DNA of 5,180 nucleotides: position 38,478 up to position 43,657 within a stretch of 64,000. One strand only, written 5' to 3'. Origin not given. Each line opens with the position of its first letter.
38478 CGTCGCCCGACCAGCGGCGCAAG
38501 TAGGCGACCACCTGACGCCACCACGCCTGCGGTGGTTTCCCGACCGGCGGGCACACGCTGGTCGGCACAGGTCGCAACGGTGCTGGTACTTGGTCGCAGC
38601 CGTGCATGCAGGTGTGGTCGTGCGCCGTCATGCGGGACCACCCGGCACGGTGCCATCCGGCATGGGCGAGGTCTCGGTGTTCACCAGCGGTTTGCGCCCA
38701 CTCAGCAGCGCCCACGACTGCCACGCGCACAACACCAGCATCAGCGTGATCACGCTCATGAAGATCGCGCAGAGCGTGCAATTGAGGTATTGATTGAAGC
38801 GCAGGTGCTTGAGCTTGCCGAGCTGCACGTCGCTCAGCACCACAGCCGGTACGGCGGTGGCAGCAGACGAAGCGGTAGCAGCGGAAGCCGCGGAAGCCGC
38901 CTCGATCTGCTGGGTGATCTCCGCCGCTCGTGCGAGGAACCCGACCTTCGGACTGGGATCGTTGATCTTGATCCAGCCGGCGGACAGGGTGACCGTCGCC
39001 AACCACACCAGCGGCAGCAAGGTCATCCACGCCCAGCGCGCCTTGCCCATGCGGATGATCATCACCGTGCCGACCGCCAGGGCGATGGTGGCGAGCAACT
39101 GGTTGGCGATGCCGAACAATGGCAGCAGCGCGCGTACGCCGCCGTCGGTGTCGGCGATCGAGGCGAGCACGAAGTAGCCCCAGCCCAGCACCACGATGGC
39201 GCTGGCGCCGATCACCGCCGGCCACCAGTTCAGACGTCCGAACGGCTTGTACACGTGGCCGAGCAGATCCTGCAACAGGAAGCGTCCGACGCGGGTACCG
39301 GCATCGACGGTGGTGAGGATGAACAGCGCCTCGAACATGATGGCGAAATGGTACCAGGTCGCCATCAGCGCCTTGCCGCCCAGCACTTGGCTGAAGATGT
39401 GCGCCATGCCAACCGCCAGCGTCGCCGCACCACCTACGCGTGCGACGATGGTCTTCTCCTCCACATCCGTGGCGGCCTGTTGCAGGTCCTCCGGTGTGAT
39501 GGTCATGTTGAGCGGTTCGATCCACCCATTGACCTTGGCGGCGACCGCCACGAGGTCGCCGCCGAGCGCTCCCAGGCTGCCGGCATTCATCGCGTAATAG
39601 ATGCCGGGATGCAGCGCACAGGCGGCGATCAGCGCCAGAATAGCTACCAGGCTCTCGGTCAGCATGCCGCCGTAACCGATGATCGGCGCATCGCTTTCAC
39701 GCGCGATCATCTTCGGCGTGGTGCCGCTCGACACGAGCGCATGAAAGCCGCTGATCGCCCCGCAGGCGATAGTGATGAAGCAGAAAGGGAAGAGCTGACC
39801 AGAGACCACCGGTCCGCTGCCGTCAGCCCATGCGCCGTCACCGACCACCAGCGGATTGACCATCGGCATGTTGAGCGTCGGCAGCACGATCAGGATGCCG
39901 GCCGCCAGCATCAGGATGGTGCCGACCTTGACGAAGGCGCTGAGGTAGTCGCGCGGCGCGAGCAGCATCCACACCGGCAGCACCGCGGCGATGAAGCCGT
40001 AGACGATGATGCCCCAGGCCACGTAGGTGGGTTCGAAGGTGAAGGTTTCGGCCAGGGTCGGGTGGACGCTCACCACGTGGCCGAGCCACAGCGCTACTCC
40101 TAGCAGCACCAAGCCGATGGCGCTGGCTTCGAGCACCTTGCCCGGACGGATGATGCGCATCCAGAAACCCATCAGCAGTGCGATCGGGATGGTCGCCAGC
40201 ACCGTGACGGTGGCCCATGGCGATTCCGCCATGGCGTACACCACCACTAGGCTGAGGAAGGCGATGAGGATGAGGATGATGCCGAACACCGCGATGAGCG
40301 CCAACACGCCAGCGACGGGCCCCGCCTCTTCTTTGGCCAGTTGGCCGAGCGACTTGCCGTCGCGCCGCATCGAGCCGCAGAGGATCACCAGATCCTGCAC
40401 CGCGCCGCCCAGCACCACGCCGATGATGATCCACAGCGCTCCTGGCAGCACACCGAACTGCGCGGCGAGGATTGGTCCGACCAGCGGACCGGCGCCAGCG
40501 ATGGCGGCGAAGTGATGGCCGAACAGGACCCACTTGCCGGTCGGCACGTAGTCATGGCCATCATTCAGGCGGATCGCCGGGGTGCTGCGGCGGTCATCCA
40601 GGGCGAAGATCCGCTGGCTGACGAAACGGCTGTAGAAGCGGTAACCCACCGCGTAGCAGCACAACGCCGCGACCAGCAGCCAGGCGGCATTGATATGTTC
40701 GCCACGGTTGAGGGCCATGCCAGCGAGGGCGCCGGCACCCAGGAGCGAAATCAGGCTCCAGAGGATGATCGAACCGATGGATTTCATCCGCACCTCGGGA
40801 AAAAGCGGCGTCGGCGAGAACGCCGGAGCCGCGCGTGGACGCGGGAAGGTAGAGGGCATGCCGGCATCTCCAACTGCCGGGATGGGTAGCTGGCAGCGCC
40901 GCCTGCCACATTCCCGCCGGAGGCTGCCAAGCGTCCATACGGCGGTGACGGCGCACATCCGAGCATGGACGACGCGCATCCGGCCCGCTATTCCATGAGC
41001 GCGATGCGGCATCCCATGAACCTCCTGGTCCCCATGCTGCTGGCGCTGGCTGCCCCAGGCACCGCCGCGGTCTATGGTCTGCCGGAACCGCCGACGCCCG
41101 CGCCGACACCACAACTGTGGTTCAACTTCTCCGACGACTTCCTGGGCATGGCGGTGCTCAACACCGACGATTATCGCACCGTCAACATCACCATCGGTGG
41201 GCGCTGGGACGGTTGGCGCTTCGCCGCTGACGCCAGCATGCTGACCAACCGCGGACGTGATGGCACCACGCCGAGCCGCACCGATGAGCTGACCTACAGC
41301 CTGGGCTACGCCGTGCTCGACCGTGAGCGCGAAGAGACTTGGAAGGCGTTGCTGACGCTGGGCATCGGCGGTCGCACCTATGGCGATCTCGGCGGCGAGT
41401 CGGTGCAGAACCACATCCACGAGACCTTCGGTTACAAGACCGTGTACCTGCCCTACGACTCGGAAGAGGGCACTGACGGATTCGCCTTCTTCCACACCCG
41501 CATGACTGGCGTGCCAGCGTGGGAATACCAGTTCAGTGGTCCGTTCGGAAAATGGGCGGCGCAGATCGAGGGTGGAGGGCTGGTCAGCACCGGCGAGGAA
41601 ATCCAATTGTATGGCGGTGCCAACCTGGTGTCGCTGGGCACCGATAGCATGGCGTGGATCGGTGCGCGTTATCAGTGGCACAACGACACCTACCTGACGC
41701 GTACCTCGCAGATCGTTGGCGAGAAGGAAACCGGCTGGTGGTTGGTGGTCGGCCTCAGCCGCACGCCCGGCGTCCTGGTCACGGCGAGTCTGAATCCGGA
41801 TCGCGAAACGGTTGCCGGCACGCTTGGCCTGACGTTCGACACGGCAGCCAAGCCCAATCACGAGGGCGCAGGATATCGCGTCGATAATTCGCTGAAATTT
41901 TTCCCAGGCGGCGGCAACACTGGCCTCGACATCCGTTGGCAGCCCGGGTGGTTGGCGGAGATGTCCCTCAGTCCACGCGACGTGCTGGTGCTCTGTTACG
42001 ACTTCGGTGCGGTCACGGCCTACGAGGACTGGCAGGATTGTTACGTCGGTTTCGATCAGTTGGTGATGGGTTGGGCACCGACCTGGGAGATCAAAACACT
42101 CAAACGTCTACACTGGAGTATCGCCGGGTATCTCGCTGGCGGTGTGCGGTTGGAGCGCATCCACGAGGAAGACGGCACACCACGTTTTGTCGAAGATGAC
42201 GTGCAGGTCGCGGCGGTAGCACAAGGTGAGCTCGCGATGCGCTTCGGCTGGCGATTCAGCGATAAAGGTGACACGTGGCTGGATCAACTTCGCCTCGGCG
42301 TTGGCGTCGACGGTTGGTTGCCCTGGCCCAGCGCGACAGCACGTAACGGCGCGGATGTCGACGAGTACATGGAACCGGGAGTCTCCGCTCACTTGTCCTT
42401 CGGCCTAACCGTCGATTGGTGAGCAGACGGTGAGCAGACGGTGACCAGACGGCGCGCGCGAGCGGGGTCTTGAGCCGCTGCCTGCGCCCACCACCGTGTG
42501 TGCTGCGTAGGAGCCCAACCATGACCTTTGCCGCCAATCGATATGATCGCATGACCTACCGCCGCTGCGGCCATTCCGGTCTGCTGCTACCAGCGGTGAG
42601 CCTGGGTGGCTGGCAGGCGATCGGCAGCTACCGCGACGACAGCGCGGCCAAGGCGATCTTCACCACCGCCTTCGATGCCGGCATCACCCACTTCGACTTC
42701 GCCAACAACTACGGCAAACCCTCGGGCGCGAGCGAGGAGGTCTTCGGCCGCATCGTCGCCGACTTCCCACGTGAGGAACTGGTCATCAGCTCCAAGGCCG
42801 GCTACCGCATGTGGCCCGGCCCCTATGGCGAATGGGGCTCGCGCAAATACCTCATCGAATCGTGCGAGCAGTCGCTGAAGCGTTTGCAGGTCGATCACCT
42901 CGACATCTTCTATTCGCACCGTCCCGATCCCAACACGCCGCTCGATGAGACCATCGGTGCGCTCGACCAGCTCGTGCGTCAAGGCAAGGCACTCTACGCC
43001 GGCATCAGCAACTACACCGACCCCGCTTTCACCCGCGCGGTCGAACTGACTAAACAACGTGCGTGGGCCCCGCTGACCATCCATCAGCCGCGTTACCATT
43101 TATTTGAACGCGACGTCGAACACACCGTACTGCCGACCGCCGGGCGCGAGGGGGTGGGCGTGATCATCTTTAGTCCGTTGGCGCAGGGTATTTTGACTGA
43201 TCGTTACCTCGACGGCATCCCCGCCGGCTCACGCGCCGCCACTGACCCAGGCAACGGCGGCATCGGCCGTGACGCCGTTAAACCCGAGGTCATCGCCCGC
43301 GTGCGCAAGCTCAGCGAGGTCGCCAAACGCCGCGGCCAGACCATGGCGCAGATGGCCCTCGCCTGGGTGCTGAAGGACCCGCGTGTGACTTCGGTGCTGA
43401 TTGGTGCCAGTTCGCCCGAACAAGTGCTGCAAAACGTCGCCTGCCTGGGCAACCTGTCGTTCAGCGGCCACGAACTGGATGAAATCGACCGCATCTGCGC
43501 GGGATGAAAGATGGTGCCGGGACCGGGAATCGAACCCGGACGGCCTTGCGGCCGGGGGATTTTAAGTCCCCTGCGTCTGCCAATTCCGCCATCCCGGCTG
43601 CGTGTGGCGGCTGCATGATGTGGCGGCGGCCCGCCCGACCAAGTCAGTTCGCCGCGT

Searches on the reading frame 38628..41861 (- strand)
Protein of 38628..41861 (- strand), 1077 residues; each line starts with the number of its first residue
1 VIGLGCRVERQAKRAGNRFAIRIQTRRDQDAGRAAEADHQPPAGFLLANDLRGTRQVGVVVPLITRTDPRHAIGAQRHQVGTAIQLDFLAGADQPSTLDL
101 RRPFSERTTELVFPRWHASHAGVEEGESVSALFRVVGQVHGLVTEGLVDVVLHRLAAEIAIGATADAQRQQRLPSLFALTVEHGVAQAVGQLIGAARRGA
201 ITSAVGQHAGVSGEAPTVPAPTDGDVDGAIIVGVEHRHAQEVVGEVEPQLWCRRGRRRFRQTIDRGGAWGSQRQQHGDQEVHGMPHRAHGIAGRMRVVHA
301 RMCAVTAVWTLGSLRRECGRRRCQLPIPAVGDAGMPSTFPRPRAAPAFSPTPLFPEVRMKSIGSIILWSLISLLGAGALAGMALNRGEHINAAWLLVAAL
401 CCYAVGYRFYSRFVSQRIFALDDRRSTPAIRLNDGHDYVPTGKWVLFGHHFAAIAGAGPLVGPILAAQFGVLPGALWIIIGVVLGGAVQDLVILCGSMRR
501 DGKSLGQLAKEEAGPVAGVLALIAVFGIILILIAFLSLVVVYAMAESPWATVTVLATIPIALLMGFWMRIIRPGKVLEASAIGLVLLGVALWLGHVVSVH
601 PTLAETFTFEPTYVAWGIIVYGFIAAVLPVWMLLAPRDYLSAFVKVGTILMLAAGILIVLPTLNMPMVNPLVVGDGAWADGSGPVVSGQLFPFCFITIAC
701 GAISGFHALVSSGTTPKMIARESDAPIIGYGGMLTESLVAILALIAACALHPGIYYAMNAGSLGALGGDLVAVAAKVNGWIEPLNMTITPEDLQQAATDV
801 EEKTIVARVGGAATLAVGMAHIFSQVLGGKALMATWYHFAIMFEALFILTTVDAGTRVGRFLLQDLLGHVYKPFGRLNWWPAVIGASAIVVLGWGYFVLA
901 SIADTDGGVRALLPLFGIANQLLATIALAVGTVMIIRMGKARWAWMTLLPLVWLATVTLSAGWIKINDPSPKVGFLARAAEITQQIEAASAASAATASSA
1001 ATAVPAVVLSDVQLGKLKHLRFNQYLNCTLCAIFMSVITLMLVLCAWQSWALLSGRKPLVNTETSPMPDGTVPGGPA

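Call 22: search_protein_families(library=pfam, proteins=[window:38628-41861:-], max_evalue=0.0001)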
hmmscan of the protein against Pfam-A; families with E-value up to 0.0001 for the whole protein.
window:38628-41861:- (1077 aa): 1 family
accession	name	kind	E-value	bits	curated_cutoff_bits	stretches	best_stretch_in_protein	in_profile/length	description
PF02554.20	CstA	-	3.3e-231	769.3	27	1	391-961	1-560/560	Carbon starvation protein CstA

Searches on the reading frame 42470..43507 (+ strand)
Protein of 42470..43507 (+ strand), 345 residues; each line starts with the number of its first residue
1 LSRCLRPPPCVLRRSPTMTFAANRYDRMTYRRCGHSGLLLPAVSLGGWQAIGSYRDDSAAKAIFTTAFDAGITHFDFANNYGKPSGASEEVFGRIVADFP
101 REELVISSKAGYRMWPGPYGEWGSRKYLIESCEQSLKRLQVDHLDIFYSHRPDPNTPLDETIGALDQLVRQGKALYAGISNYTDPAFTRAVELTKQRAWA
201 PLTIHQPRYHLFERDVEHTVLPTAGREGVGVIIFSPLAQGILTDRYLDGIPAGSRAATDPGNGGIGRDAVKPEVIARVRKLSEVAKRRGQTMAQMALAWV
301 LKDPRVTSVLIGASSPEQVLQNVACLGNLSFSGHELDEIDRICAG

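Call 22: search_protein_families(library=pfam, proteins=[window:42470-43507:+], max_evalue=0.0001)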
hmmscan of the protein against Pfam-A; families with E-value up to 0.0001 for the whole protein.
window:42470-43507:+ (345 aa): 1 family
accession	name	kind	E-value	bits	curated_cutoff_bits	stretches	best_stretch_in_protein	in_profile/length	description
PF00248.27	Aldo_ket_red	-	8e-70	235.6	24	1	43-342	2-289/291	Aldo/keto reductase family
